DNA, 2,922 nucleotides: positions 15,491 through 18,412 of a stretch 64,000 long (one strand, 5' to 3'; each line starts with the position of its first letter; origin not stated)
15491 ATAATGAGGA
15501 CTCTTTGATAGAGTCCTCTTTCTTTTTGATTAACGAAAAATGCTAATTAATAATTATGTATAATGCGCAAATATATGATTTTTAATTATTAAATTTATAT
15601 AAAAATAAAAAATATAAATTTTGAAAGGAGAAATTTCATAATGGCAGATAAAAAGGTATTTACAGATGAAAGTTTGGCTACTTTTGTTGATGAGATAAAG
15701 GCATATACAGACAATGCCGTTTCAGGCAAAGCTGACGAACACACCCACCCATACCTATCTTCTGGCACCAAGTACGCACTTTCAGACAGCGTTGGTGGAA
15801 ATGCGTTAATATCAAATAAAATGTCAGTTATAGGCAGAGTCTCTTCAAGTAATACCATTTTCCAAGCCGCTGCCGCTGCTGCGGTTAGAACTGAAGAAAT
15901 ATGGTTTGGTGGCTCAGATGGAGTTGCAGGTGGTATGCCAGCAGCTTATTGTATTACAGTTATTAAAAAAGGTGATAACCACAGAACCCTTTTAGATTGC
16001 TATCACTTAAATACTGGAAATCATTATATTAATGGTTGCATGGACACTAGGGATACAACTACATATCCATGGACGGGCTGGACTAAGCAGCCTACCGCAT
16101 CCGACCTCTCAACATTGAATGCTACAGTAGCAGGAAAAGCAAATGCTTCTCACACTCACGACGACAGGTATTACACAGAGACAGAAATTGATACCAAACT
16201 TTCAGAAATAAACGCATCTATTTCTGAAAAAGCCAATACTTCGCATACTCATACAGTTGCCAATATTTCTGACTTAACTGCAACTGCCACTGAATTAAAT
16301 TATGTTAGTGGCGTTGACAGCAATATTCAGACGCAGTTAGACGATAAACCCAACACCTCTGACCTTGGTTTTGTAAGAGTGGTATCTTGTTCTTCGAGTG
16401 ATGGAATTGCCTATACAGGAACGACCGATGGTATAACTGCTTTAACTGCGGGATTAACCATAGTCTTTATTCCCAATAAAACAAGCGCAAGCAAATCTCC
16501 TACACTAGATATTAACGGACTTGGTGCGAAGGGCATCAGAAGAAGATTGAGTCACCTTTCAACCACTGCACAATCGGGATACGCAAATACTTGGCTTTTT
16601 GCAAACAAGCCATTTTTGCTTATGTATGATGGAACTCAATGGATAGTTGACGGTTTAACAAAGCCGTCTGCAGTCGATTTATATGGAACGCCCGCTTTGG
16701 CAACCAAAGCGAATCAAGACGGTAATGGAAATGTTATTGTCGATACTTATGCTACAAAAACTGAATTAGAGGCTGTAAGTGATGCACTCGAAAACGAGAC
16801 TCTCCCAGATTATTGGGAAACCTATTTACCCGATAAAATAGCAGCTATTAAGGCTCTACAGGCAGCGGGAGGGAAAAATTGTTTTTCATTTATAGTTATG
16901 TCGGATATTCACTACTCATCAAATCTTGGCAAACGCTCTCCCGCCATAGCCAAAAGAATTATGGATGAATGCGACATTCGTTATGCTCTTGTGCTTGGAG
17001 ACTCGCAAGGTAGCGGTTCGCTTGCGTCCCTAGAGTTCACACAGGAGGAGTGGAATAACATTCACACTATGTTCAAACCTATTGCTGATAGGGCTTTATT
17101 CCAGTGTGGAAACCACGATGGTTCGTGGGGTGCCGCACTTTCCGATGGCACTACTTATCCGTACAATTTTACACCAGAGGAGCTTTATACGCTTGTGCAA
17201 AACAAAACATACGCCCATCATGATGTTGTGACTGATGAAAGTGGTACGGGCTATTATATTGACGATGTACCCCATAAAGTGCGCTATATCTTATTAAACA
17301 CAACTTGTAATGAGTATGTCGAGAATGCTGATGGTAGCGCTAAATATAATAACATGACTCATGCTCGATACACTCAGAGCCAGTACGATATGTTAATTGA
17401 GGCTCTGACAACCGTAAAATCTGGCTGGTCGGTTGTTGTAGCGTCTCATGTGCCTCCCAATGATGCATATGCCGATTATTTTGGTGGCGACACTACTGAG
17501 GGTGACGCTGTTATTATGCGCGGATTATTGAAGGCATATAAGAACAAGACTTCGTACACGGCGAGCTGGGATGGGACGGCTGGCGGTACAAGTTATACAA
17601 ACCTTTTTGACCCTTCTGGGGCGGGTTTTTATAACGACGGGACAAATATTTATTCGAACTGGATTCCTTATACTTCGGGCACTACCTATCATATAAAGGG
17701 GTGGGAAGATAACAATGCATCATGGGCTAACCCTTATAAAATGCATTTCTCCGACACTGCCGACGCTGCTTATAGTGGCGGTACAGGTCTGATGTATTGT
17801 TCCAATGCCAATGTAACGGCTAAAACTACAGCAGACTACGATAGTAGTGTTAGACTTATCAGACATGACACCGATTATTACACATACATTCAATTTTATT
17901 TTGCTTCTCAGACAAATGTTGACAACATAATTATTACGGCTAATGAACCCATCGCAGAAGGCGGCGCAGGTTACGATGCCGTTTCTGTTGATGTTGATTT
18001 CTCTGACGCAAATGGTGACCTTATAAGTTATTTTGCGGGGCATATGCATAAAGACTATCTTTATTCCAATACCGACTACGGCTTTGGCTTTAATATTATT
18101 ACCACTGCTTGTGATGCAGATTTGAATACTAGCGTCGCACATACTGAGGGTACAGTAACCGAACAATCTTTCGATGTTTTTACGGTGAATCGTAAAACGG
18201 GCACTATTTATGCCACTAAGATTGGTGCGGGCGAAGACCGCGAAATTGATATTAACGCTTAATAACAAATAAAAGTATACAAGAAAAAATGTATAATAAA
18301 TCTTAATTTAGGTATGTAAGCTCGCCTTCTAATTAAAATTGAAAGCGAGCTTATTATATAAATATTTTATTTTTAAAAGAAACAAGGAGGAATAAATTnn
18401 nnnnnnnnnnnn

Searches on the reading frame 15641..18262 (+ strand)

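Call 4: search_protein_families(library=pfam, proteins=[window:15641-18262:+], max_evalue=0.01)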
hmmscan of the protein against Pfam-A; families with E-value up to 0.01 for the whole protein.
window:15641-18262:+ (873 aa): 2 families
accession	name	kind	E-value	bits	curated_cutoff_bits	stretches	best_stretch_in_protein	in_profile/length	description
PF00149.33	Metallophos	-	0.00011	23.2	21.5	1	416-620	2-172/191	Calcineurin-like phosphoesterase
PF12789.12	PTR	-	0.0017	18.8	27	1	188-216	15-43/60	Phage tail repeat like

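Call 5: search_protein_families(library=phrogs, proteins=[window:15641-18262:+], max_evalue=0.001)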
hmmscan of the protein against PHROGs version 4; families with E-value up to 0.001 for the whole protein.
window:15641-18262:+ (873 aa): 2 families
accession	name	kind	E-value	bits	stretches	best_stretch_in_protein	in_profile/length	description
phrog_7158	-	unknown function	6.4e-31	108.7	2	368-651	181-466/554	-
phrog_28169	-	unknown function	7.6e-05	24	1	162-191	125-151/160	-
